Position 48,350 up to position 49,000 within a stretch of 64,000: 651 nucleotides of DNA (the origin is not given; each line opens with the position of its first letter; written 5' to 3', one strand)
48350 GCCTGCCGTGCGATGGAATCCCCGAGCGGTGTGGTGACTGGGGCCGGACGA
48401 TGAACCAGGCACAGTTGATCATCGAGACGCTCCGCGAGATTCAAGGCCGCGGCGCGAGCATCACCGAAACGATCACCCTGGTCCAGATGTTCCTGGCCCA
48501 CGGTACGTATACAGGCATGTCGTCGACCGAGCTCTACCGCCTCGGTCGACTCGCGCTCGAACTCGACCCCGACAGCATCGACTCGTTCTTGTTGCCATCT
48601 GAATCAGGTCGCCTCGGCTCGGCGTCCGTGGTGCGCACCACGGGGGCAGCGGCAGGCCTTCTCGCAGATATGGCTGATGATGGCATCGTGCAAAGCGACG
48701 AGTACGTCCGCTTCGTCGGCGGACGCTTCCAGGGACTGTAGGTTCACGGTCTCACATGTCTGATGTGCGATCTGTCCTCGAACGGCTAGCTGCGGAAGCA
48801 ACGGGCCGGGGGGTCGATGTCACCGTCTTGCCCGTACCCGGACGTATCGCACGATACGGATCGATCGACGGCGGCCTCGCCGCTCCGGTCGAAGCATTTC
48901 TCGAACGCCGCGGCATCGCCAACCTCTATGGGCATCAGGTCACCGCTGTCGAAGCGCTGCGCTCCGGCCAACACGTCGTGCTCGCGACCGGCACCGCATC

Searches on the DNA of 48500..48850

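Call 69: search_with_rna_model(model_id=R1, source=window, start=48500, end=48850, max_evalue=10, show_alignments=1)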
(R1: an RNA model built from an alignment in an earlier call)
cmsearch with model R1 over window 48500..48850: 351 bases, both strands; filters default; matches with E-value up to 10: 3.
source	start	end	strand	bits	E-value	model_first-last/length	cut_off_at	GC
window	48628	48736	+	17.6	5.1e-05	1-116/116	no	0.65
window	48837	48850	+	-2.2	3.8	1-14/116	3'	0.71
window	48789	48802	+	-2.4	4.3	37-50/116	no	0.64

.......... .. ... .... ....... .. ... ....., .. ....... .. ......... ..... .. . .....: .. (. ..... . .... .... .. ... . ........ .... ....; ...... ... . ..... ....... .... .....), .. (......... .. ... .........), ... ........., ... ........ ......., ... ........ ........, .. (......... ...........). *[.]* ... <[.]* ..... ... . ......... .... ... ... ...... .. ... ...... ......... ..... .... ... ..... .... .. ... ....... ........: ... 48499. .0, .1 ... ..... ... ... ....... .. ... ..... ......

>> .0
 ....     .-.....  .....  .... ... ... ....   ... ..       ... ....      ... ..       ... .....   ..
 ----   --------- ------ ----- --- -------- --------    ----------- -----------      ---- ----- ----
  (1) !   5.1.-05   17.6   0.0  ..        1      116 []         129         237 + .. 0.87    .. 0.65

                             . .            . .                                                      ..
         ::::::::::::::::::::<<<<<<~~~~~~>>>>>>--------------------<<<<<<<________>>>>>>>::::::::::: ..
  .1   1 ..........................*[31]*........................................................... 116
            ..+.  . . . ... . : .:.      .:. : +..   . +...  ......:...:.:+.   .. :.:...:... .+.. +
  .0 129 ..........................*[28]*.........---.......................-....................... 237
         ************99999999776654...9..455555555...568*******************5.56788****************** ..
